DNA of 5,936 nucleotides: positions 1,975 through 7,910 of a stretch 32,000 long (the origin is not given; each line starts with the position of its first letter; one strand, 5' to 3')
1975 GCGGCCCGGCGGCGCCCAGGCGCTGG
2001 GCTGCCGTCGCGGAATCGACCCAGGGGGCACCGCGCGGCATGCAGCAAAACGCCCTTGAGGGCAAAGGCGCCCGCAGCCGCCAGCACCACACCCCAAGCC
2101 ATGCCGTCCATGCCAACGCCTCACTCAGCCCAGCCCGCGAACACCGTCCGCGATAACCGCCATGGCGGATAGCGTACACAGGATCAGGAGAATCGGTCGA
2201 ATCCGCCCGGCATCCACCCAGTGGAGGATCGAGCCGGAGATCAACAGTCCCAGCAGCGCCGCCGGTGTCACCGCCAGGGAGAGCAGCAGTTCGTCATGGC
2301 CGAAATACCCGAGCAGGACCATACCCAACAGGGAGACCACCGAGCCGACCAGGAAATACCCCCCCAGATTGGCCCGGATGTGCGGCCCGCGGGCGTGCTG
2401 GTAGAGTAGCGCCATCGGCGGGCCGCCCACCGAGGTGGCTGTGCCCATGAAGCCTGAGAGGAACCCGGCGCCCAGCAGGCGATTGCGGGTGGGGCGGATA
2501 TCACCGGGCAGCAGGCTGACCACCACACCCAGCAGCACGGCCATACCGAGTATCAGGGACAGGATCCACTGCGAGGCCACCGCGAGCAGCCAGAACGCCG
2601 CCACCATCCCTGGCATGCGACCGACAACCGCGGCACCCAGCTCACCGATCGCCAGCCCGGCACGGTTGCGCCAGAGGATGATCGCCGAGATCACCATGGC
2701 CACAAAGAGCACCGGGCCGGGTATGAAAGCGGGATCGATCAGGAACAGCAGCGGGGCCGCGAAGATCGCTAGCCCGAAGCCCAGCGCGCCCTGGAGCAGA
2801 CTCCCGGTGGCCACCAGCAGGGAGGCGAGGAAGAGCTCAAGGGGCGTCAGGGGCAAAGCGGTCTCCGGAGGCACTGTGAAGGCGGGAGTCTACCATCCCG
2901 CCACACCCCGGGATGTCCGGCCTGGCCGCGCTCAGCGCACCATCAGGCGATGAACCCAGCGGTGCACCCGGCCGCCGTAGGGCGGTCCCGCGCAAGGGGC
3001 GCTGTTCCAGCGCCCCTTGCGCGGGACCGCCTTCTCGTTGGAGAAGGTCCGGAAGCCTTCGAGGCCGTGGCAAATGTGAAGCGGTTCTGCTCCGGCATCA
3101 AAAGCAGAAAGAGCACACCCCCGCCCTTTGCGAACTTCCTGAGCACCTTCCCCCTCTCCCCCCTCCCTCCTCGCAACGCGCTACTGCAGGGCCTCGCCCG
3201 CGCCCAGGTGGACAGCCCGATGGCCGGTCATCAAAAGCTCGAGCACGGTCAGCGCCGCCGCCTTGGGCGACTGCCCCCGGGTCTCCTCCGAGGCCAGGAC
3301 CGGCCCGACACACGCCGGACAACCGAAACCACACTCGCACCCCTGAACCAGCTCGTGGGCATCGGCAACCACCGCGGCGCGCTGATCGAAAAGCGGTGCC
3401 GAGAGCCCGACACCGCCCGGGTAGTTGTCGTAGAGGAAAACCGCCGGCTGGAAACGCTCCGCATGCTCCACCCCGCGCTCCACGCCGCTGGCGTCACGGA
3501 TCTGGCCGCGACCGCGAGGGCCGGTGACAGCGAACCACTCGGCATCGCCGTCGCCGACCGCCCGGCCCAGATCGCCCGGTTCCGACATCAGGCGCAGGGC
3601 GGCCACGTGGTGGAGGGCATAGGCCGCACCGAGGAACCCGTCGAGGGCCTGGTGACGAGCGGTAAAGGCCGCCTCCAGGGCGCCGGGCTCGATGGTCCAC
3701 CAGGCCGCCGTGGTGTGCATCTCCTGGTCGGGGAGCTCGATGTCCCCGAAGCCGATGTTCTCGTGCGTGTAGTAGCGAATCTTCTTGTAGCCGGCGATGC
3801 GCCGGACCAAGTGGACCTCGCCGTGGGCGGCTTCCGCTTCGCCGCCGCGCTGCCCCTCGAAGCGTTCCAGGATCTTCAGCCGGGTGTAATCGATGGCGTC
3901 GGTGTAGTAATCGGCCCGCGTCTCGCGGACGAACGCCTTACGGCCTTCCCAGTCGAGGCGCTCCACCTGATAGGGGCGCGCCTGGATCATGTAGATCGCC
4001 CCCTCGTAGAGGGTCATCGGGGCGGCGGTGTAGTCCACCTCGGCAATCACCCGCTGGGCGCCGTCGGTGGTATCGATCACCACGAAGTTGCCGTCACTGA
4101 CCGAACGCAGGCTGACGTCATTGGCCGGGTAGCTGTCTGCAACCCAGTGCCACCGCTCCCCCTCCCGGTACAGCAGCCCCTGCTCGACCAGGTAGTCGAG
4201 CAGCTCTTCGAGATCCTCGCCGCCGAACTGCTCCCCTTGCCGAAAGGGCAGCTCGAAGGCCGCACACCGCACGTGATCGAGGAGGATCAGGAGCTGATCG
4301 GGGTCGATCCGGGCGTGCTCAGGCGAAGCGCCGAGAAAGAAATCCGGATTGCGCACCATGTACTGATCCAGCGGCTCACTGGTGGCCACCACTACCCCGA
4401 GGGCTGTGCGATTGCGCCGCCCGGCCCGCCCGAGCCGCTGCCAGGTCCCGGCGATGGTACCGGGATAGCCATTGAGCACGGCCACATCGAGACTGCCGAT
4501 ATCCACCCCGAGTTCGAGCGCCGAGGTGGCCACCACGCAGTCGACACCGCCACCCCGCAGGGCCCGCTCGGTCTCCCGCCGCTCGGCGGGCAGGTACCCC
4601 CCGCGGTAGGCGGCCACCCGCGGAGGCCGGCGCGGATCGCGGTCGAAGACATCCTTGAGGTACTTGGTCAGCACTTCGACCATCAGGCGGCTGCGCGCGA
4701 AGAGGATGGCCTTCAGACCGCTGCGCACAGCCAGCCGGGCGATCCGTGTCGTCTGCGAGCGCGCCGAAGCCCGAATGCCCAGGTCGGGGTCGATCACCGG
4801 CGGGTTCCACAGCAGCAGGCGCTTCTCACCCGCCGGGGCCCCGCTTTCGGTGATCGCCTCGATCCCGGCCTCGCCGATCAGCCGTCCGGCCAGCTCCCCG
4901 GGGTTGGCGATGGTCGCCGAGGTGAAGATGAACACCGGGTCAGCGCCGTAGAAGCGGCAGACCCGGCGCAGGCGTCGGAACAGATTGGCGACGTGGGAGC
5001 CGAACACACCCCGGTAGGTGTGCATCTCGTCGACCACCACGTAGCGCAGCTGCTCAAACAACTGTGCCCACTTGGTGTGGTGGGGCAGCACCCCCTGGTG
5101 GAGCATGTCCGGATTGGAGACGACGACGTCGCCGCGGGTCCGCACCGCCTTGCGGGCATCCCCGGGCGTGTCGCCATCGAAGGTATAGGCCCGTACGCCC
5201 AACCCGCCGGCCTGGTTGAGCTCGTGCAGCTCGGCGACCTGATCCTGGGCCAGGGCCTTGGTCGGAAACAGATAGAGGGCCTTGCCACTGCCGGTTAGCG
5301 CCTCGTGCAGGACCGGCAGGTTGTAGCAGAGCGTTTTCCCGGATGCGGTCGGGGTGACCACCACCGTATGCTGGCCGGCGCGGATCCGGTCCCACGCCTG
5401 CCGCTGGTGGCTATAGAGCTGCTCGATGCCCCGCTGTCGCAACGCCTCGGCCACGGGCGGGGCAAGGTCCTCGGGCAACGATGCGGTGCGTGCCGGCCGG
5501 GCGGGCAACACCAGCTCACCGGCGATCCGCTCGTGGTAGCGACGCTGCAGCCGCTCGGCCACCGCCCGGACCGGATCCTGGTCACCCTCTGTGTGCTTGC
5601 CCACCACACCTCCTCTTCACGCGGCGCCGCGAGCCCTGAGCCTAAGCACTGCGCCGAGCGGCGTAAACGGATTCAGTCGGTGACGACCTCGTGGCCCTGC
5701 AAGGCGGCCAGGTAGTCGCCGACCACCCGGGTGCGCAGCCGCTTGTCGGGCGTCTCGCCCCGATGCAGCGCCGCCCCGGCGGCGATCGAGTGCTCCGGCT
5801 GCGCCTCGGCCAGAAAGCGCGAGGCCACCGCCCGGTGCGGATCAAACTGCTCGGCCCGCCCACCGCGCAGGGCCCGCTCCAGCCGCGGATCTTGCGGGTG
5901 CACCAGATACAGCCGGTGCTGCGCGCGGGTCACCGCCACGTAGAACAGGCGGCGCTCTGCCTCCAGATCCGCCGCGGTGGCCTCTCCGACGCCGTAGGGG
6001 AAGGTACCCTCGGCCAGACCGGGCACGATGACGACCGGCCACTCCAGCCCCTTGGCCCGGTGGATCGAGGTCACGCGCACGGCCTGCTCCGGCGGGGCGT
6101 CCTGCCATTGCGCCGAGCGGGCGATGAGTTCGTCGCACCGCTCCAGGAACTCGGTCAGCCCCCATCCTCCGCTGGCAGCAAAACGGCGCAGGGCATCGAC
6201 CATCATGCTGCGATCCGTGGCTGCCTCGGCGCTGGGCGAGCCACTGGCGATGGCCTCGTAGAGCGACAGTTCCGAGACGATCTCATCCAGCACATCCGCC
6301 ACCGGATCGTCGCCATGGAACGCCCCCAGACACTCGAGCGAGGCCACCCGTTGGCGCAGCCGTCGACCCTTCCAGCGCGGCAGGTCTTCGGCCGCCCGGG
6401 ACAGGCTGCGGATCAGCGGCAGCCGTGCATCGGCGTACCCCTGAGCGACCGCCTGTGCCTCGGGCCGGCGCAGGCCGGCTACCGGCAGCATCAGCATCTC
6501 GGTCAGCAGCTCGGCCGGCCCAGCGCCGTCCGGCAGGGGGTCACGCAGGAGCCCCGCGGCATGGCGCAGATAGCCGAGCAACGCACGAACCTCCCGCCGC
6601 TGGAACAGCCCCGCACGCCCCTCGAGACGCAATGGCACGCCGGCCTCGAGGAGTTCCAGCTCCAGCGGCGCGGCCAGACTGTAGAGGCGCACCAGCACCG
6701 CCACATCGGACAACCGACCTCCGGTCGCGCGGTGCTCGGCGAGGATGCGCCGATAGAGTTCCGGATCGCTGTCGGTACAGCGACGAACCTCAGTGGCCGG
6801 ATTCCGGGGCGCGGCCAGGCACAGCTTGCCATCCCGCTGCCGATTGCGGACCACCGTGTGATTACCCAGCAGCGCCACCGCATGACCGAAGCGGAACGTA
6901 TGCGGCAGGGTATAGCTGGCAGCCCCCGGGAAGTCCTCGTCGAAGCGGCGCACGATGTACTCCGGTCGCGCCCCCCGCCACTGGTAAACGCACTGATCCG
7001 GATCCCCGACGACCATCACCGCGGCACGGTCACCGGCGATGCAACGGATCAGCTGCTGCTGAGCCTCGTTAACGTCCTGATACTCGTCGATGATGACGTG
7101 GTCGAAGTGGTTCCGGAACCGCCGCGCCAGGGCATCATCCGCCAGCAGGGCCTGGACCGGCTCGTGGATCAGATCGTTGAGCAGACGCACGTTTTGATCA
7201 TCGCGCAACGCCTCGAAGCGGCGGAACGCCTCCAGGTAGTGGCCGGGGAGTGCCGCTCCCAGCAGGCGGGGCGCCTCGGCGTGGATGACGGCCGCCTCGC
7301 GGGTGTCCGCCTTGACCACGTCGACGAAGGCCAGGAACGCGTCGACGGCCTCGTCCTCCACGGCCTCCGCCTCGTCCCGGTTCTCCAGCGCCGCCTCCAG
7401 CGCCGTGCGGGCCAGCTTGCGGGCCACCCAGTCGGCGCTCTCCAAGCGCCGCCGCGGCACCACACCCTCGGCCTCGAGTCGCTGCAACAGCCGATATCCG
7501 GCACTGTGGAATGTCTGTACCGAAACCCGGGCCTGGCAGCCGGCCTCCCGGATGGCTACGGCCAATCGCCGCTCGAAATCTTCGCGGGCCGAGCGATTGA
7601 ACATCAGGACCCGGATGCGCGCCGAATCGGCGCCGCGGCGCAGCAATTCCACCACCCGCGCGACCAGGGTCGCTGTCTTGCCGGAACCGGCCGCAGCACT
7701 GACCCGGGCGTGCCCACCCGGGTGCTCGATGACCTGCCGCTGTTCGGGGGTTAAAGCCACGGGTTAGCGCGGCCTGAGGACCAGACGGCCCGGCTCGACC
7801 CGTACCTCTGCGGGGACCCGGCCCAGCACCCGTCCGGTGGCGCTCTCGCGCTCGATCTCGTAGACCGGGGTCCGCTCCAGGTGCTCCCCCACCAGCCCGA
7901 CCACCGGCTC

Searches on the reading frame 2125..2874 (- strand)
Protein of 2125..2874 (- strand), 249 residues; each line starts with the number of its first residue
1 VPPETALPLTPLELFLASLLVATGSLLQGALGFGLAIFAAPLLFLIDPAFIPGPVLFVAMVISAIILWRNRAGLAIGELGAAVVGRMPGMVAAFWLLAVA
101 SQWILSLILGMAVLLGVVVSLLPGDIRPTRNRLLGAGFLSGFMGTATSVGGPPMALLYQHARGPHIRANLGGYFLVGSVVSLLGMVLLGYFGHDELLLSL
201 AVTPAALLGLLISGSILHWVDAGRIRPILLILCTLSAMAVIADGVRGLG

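Call 13: search_protein_families(library=pfam, proteins=[window:2125-2874:-], max_evalue=0.00001)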
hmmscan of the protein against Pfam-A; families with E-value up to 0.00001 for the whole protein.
window:2125-2874:- (249 aa): 1 family
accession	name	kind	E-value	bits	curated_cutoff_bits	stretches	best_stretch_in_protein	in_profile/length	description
PF01925.25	TauE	-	7.1e-20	72.1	32.6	1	20-238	5-235/237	Sulfite exporter TauE/SafE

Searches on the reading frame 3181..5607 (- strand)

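Call 13: search_protein_families(library=pfam, proteins=[window:3181-5607:-], max_evalue=0.00001)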
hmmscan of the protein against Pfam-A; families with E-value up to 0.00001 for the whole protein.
window:3181-5607:- (808 aa): 5 families
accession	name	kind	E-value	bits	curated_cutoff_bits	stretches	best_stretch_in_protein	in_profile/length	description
PF00270.35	DEAD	-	4.3e-32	111.6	26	1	66-234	2-161/167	DEAD/DEAH box helicase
PF00271.37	Helicase_C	-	2.4e-14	54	23.5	1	294-398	12-109/110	Helicase conserved C-terminal domain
PF09369.15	MZB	-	1.1e-13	52.2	24.2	1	661-767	1-80/80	MrfA Zn-binding domain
PF22982.3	WHD_HRQ1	-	4.2e-11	44.2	27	1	434-502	1-69/70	ATP-dependent helicase HRQ1, winged helix domain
PF04851.21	ResIII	-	6.2e-06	26.6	22.5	1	63-200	3-139/164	Type III restriction enzyme, res subunit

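Call 27: search_protein_families(library=padloc, proteins=[window:3181-5607:-], max_evalue=0.001)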
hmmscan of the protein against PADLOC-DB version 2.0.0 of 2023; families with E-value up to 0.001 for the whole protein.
window:3181-5607:- (808 aa): 59 families (the best 25 are shown)
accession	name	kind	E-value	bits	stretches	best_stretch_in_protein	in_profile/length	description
PDLC02503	BrxHI|BrxHII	-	3.7e-45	152.4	1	54-401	14-345/698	BrxHI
PDLC03960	SngC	-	1.5e-42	144.3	1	47-411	8-376/720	-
PDLC00037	DruE3|DruE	-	5.5e-34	115.2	4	345-428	1047-1131/2055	SNF2 family N-terminal domain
PDLC00036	DruE3|DruE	-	3.9e-30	101.8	2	65-235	94-287/2023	SNF2 family N-terminal domain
PDLC02501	BrxHI|BrxHII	-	4.7e-29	99.1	1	61-402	21-346/925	BrxHI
PDLC00013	DruE1|DruE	-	2.6e-27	93.2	4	354-451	1082-1180/1776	SNF2 family N-terminal domain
PDLC00035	DruE3|DruE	-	2.4e-26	89.8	2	58-235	97-301/1460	SNF2 family N-terminal domain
PDLC02570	DrmA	-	9e-24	81.8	1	190-420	413-647/851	DrmA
PDLC03928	PsyrT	-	1.1e-22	78.1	2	331-498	268-428/689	-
PDLC00051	DruE4|DruE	-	1.6e-20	70.4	3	353-408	1123-1179/1829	SNF2 family N-terminal domain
PDLC02864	DpdF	-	4.5e-19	66.7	2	58-135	17-90/610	DpdF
PDLC02569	DrmA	-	5.8e-19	65.4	2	185-416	654-888/1095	DrmA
PDLC02897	DpdJ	-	6.6e-19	65.2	1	67-398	103-451/1570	DpdJ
PDLC02870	DpdF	-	5e-18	62.9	2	282-423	211-340/534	DpdF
PDLC00014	DruE2|DruE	-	6.4e-18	61.6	2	304-423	1159-1269/1928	SNF2 family N-terminal domain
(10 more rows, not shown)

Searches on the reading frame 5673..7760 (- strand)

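Call 13: search_protein_families(library=pfam, proteins=[window:5673-7760:-], max_evalue=0.00001)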
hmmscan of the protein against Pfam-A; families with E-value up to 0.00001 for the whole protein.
window:5673-7760:- (695 aa): 6 families
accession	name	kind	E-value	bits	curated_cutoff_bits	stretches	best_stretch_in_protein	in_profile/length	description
PF00580.27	UvrD-helicase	-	3e-45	155.5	23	1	3-277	1-270/271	UvrD/REP helicase N-terminal domain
PF13361.12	UvrD_C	-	2.8e-28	99.8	25.6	1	554-620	282-346/350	UvrD-like helicase C-terminal domain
PF13245.12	AAA_19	-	1.1e-15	58.4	25.1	1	18-260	14-132/134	AAA domain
PF13538.12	UvrD_C_2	-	1.3e-13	51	27.4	1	561-620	2-52/52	UvrD-like helicase C-terminal domain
PF01443.25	Viral_helicase1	-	1.1e-06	29.1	21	0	213-271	53-114/228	Viral superfamily 1 RNA helicase core domain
PF13604.12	AAA_30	-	6.4e-06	26.5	27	0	204-256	75-127/191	AAA domain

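Call 27: search_protein_families(library=padloc, proteins=[window:5673-7760:-], max_evalue=0.001)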
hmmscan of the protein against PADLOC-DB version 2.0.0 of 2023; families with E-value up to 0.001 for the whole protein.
window:5673-7760:- (695 aa): 51 families (the best 25 are shown)
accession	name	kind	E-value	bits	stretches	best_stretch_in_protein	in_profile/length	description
PDLC00132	GajB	-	1.8e-53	180.2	2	1-302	2-298/625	UrvD helicase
PDLC00114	GajB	-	1.1e-52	177.5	1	2-622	7-612/635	UrvD helicase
PDLC03802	RTasHel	-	9.2e-46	154.9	2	3-429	6-378/675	DRT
PDLC00117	GajB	-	7.7e-44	148.2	2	4-391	17-391/604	UrvD helicase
PDLC00112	GajB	-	2.7e-32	110.1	3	196-296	193-288/581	UrvD helicase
PDLC00121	GajB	-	9.3e-32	108.3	1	3-291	6-271/565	UrvD helicase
PDLC00130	GajB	-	2.5e-30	103.3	2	1-376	2-362/589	UrvD helicase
PDLC00123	GajB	-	3.9e-28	96.4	3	215-271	173-229/540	UrvD helicase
PDLC00103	GajB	-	4.9e-27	93.1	2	3-382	17-380/612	UrvD helicase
PDLC00127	GajB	-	5.5e-27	92.5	3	203-261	186-247/594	UrvD helicase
PDLC00104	GajB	-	1.5e-26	91.3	3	192-269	138-215/574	UrvD helicase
PDLC00122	GajB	-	1.1e-25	88.6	2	204-291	147-235/502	UrvD helicase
PDLC00107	GajB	-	1.2e-25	88.2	3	204-307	200-302/587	UrvD helicase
PDLC00106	GajB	-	3.6e-23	79.9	2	204-365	191-348/577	UrvD helicase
PDLC00138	GajB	-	4.6e-23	79.7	2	211-291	213-292/581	UrvD helicase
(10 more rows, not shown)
